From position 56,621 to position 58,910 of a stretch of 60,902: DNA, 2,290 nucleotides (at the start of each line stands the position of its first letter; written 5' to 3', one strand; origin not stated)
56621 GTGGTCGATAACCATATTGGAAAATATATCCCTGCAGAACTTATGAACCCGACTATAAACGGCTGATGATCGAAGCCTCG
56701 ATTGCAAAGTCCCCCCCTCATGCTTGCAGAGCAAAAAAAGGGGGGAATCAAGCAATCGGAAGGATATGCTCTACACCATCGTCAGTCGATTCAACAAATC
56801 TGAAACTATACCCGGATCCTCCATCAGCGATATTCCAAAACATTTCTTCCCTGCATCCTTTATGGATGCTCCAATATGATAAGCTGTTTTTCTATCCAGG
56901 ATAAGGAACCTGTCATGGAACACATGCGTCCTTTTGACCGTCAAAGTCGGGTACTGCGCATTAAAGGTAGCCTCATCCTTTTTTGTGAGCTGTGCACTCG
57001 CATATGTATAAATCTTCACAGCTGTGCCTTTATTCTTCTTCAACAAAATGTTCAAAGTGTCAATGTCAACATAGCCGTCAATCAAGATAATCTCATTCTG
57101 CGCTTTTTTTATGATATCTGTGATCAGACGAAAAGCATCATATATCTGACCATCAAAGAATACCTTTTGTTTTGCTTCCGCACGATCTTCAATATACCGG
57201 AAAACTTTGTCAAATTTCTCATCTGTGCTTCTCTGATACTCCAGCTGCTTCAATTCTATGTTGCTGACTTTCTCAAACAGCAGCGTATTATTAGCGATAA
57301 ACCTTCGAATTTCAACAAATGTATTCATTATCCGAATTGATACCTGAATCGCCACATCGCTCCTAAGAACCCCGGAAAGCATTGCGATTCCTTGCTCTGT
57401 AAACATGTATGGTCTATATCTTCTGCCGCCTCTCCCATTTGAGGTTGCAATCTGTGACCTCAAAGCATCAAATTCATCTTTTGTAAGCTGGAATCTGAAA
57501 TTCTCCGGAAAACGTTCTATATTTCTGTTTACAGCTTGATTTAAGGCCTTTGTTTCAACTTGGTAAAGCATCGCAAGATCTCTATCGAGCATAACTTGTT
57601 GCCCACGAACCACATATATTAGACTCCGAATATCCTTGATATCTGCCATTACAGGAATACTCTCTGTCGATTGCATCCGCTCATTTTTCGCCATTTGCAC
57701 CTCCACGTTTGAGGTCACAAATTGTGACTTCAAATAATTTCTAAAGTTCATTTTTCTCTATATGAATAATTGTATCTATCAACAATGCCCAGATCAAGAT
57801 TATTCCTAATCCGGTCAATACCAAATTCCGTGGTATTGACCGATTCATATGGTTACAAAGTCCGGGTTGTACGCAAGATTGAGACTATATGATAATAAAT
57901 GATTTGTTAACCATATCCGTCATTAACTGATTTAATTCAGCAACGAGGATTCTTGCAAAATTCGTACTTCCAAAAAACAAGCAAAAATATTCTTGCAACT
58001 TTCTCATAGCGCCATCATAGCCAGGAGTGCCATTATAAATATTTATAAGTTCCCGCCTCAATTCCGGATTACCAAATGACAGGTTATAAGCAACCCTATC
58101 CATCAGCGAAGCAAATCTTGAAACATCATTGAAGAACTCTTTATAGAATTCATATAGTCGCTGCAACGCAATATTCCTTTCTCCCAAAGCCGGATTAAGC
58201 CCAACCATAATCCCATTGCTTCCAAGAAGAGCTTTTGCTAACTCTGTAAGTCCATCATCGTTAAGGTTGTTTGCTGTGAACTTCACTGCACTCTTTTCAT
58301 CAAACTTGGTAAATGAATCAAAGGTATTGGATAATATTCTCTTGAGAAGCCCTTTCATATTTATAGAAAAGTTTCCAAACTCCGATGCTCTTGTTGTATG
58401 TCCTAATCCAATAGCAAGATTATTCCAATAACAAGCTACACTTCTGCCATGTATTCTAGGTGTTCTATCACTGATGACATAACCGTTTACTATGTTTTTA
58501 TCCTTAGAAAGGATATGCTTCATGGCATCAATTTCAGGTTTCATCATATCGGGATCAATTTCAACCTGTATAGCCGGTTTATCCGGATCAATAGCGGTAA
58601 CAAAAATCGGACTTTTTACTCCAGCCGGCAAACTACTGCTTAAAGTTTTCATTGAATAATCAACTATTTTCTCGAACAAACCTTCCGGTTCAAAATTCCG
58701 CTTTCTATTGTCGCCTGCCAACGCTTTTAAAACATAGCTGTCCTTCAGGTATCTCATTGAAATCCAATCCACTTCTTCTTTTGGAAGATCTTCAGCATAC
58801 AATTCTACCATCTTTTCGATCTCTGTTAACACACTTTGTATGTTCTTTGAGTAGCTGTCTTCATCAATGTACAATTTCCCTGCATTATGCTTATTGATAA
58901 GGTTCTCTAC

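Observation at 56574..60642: AT-rich two-gene island (ORF6N/KilA-N-type protein plus orphan 711-aa GTPase-like protein) wedged between rfbA and nrdG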

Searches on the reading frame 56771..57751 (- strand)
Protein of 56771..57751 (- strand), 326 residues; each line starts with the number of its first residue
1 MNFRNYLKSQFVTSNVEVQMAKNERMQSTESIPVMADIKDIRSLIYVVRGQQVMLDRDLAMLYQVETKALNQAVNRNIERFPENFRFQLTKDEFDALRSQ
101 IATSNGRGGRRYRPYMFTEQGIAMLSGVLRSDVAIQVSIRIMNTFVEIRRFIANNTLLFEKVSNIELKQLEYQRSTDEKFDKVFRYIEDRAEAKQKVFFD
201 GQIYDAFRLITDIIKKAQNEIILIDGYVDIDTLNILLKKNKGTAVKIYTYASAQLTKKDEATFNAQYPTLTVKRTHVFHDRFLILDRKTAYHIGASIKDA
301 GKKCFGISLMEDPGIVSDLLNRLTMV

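Call 3: search_protein_families(library=pfam, proteins=[window:56771-57751:-], max_evalue=1)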
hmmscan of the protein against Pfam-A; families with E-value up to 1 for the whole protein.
window:56771-57751:- (326 aa): 4 families
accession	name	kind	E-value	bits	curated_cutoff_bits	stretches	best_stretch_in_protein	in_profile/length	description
PF10543.14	ORF6N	-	2.1e-36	124.5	27.8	1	44-128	2-86/86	ORF6N domain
PF09669.15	Phage_pRha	-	0.011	16.7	29.9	1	65-149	12-90/91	Phage regulatory protein Rha (Phage_pRha)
PF10303.14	DUF2408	-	0.083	13.9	25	1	142-219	12-94/130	Protein of unknown function (DUF2408)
PF10568.15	Tom37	-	0.13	13.1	25.1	1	6-79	7-85/124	Outer mitochondrial membrane transport complex protein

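Call 4: search_protein_families(library=padloc, proteins=[window:56771-57751:-], max_evalue=1)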
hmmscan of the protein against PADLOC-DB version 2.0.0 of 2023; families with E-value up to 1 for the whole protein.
window:56771-57751:- (326 aa): 5 families
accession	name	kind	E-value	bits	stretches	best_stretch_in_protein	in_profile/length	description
PDLC04869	PDC-S05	-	6.6e-128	424.2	1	28-323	4-300/306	-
PDLC04856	PDC-S05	-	8.7e-57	189.7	1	39-195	10-166/177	-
PDLC04879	PDC-S05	-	4.8e-41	139.1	1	148-312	112-275/285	-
PDLC04849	PDC-S05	-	6.6e-38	128.3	1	35-180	4-147/183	-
PDLC02614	DrmC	-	0.0033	15.2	1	209-292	25-115/153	DrmC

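Call 5: search_protein_families(library=ncbifam, proteins=[window:56771-57751:-], max_evalue=1)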
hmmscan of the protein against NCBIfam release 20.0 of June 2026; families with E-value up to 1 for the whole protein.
window:56771-57751:- (326 aa): 4 families
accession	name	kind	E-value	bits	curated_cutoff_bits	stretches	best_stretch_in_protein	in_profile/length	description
NF040700.1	VPA1262_N_dom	domain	3.8e-09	35.8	80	1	176-303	292-452/478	VPA1262 family N-terminal domain-containing protein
NF053624.1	PtglEndpepMepK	equivalog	0.0018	18.2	185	1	154-248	37-126/176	peptidoglycan L,D-endopeptidase MepK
NF003658.0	PRK05290.1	equivalog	0.0081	14.8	367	1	214-251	227-263/546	hydroxylamine reductase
NF005840.0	PRK07757.1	equivalog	0.092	12.7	154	1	33-64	8-39/153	N-acetyltransferase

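Call 6: search_protein_families(library=phrogs, proteins=[window:56771-57751:-], max_evalue=1)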
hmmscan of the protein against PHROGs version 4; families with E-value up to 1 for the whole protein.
window:56771-57751:- (326 aa): 12 families
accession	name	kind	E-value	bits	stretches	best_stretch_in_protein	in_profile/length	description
phrog_4792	-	transcription regulation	1.5e-27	97.9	1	34-156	6-130/268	anti-repressor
phrog_1726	-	transcription regulation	3.7e-12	47.6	1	38-178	3-145/264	anti-repressor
phrog_1760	-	transcription regulation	1.2e-07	32.6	1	48-149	15-119/232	anti-repressor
phrog_63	-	transcription regulation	2.5e-07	31.4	1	6-155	82-225/431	anti-repressor Ant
phrog_7755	-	transcription regulation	1.1e-06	29.3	1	37-150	118-230/282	anti-repressor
phrog_2379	-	transcription regulation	3.9e-06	27.7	1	53-140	20-110/187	anti-repressor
phrog_373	-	transcription regulation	1.1e-05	25.9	1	36-173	83-224/373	anti-repressor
phrog_9875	-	unknown function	0.0025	19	1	131-163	11-43/72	-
phrog_8244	-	unknown function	0.0029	17.8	1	53-146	20-117/383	-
phrog_16941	-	unknown function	0.1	14.2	1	192-231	48-87/98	-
phrog_7586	-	unknown function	0.23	12.4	1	154-178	13-37/61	-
phrog_20227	-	unknown function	0.28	12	1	229-257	23-51/54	-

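Call 57: search_solved_structures(query=window:56771-57694:-, max_evalue=1, show_alignments=2)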
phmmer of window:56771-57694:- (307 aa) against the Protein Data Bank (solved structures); distinct sequences matched with E-value up to 1: 1.
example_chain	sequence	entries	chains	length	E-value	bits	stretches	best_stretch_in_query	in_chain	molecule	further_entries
3ed3_A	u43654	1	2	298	0.52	13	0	140-171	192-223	Protein disulfide-isomerase MPD1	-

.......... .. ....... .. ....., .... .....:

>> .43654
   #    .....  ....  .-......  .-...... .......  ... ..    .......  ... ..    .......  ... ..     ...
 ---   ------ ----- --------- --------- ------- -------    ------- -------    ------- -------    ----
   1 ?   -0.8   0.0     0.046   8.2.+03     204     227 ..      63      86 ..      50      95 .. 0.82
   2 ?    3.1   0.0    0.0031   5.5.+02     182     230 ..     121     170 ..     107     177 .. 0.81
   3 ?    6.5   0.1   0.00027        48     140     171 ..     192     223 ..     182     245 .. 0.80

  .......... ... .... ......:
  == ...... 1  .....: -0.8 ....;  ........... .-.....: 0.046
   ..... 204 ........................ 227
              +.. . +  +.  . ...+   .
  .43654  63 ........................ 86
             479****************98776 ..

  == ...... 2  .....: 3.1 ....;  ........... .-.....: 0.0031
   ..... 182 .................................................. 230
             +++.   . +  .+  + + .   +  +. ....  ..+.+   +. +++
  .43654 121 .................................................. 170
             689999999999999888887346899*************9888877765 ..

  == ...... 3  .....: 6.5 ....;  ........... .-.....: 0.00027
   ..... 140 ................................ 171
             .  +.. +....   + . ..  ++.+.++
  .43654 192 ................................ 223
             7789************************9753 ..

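Call 79: find_homologous_proteins(query=window:56774-57694:-, max_evalue=1e-10)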
Query window:56774-57694:- (307 aa): 8000 proteins with E <= 1e-10 among 8000 candidates; the best 120 are listed.
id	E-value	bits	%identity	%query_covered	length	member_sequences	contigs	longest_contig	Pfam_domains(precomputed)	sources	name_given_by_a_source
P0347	2.4e-193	659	100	100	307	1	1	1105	PF10543.15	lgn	-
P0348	2.8e-193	658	100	100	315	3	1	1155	PF10543.15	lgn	-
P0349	4.7e-166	569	85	100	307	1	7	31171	PF10543.15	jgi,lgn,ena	-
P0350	5.0e-166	569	85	100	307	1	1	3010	PF10543.15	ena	-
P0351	5.2e-166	569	85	100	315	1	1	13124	PF10543.15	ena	-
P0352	5.2e-166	569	85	100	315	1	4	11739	PF10543.15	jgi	-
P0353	6.8e-166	569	84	100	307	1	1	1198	PF10543.15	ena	-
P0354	1.9e-165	567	85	100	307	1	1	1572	PF10543.15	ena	-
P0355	1.9e-165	567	84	100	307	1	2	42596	PF10543.15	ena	-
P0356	2.0e-165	567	85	100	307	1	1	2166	PF10543.15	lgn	-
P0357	2.1e-165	567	84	100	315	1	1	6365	PF10543.15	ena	-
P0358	4.3e-165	566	84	100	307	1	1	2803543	PF10543.15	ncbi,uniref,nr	ncbi:DNA-binding protein [Hornefia porci]|uniref:DNA-binding protein n=1 Tax=Hornefia porci TaxID=26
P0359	4.9e-165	566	84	100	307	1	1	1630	PF10543.15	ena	-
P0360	5.4e-165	566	84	100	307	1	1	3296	PF10543.15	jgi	-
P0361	5.5e-165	566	84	100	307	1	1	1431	PF10543.15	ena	-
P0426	1.8e-162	557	82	100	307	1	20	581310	PF10543.15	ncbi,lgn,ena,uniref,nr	ncbi:hypothetical protein HMPREF9623_01273 [Stomatobaculum longum]|uniref:KilA-N DNA-binding domain-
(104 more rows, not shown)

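Call 81: find_encoding_contigs(protein=P0358, flank=6000, max_places=2)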
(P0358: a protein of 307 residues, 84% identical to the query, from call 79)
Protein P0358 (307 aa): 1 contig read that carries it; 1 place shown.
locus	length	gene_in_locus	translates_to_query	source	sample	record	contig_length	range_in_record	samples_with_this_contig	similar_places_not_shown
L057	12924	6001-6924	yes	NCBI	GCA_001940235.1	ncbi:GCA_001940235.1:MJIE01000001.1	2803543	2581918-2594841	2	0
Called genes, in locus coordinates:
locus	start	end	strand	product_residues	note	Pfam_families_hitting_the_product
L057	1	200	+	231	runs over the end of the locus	PF08713:DNA_alkylation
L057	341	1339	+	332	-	PF13280:WYL, PF25583:WCX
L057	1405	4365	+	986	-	PF13091:PLDc_2, PF00270:DEAD, PF04851:ResIII, PF18766:SWI2_SNF2, PF00271:Helicase_C, PF26350:DUF8090, PF11907:DUF3427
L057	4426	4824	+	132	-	PF00293:NUDIX, PF14815:NUDIX_4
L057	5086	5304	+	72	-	PF01381:HTH_3 (weak)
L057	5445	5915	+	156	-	PF00583:Acetyltransf_1, PF13673:Acetyltransf_10, PF13508:Acetyltransf_7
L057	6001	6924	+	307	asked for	PF10543:ORF6N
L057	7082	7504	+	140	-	-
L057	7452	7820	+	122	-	PF00293:NUDIX, PF14815:NUDIX_4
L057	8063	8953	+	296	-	PF02661:Fic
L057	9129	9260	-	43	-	-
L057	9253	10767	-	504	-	PF00209:SNF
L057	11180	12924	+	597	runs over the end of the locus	PF19583:ODP, PF12724:Flavodoxin_5 (weak), PF01613:Flavin_Reduct, PF21349:RUBY_RBDX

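Call 82: find_encoding_contigs(protein=P0426, flank=6000, max_places=3)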
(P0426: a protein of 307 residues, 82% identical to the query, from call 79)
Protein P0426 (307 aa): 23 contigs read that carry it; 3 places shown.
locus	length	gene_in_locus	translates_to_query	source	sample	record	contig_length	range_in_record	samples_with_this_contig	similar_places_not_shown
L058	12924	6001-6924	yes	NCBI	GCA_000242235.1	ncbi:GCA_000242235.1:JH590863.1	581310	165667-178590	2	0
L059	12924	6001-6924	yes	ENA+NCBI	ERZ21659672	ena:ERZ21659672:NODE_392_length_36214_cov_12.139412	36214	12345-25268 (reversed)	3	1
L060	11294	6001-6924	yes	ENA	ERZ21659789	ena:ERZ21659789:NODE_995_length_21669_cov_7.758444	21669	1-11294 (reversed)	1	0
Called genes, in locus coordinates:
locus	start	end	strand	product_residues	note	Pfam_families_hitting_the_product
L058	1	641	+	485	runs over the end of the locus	-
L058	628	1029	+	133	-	-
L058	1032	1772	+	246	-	-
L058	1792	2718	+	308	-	PF01370:Epimerase, PF16363:GDP_Man_Dehyd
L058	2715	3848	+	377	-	PF01266:DAO (faint), PF01593:Amino_oxidase, PF13450:NAD_binding_8, PF03275:GLF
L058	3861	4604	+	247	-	PF00535:Glycos_transf_2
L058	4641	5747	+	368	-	PF01073:3Beta_HSD, PF01370:Epimerase, PF04321:RmlD_sub_bind, PF07993:NAD_binding_4 (faint), PF16363:GDP_Man_Dehyd, PF02719:Polysacc_synt_2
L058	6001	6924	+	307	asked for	PF10543:ORF6N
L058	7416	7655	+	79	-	PF13683:rve_3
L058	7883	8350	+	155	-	PF04138:GtrA_DPMS_TM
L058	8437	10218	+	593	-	-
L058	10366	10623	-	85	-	-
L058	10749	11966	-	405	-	PF01594:AI-2E_transport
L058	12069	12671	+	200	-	PF00908:dTDP_sugar_isom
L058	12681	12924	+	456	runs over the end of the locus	PF01554:MatE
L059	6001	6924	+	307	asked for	PF10543:ORF6N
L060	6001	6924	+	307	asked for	PF10543:ORF6N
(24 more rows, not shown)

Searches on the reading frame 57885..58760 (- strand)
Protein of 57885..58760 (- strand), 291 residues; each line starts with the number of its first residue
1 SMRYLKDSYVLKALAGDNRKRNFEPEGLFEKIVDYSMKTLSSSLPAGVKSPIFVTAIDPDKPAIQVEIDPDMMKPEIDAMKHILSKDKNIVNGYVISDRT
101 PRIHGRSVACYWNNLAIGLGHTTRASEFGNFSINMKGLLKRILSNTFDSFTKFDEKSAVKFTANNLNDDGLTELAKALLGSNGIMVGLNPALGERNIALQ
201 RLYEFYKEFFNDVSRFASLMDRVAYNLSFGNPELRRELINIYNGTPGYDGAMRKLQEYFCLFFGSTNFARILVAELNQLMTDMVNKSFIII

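Call 50: search_protein_families(library=pfam, proteins=[window:57885-58760:-], max_evalue=1)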
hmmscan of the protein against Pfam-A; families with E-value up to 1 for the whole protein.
window:57885-58760:- (291 aa): 0 families

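Call 68: predict_structure(alignment_id=A6)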
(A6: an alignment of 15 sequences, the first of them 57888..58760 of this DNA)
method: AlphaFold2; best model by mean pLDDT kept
length: 291 residues; sequences in the alignment: 15
mean_pLDDT: 78.9   pTM: 0.74
mean pLDDT of the five models: 78.9, 78.0, 78.0, 77.2, 75.3
residues with pLDDT >= 90: 88; 70-90: 137; 50-70: 50; < 50: 16
segments of 3 or more residues with pLDDT < 50: 1-3, 120-130
pLDDT, mean of each block of 10 residues (from residue 1): 56 80 75 75 76 85 93 94 83 60 55 56 44 71 90 92 90 82 58 82 89 90 90 88 76 82 93 96 87 77
secondary structure, 60 per line:
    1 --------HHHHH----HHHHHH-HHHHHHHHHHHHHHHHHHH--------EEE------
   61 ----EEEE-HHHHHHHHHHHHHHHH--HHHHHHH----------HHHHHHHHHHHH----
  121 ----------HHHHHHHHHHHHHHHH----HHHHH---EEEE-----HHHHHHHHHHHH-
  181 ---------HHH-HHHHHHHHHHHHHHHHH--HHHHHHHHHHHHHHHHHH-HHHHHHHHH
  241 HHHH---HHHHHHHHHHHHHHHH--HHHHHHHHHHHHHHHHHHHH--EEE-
elements in order: H9-13 H18-23 H25-43 E52-54 E65-68 H70-85 H88-94 H105-116 H131-146 H151-155 E159-162 H168-179 H194-210 H213-230 H232-244 H248-263 H266-285 E288-290

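Call 72: fold_search(model_id=the predicted structure, library=pdb)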
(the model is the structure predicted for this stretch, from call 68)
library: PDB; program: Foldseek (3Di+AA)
matches with E <= 10: 281; with E <= 0.001: 0
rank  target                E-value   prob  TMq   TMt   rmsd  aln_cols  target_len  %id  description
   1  3ljb_B                1.6e-01  0.18  0.15  0.18  24.2       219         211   11  Structural basis of oligomerisation in the MxA stalk (released 2010-05-05)
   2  9p11_D                2.8e-01  0.12  0.12  0.11  17.7       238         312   10  Cas1-Cas2/3 integrase, heterohexameric assembly (released 2025-10-22)
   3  3szr                  3.7e-01  0.08  0.14  0.09  29.5       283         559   13  Crystal structure of modified nucleotide-free human MxA (released 2011-10-12)
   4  9gxe_C                3.9e-01  0.07  0.13  0.05  29.7       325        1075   14  Structure of the SARS-CoV spike glycoprotein in complex with a homotrimeric Bicycle molecule (released 2025-03-26)
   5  6fs2_B                4.7e-01  0.15  0.16  0.23  16.6       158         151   15  MCL1 in complex with indole acid ligand (released 2018-12-26)
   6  3se6_B                5.0e-01  0.06  0.12  0.06  22.0       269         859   10  Crystal structure of the human Endoplasmic Reticulum Aminopeptidase 2 (released 2011-12-21)
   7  9o1a_a                5.5e-01  0.11  0.15  0.16  21.8       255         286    9  Pseudomonas aeruginosa ATPase State1 F1Fo focused (released 2025-12-10)
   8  3god_A                5.7e-01  0.07  0.11  0.11  17.9       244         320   11  Structural basis for DNase activity of a conserved protein implicated in CRISPR-mediated antiviral defense (released 2009-06-30)
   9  9gxg_B                6.0e-01  0.06  0.13  0.05  24.2       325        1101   13  Structure of the SARS-CoV spike glycoprotein in complex with a biparatopic Bicycle molecule (released 2025-03-26)
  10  9evd_M                6.7e-01  0.11  0.17  0.20  22.2       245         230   10  In situ structure of the peripheral stalk of the mitochondrial ATPsynthase in whole Polytomella cells (released 2024-09-18)
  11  7ub5_C                6.7e-01  0.03  0.10  0.04  28.8       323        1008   14  SARS-CoV-2 Omicron-BA.2 3-RBD down Spike Protein Trimer without the P986-P987 stabilizing mutations (S-GSAS-Omicron-BA (released 2022-04-20)
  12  8i9w_CH               7.3e-01  0.11  0.14  0.09  18.1       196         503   10  Cryo-EM structure of a Chaetomium thermophilum pre-60S ribosomal subunit - Dbp10-3 (released 2023-05-17)
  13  8v87_b                8.1e-01  0.10  0.13  0.10  17.4       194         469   13  60S ribosome biogenesis intermediate (Dbp10 post-catalytic structure - Overall map) (released 2024-05-01)
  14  9gxg_A                8.1e-01  0.05  0.13  0.05  24.2       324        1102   13  Structure of the SARS-CoV spike glycoprotein in complex with a biparatopic Bicycle molecule (released 2025-03-26)
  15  3se6_A                8.5e-01  0.05  0.11  0.05  21.7       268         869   10  Crystal structure of the human Endoplasmic Reticulum Aminopeptidase 2 (released 2011-12-21)
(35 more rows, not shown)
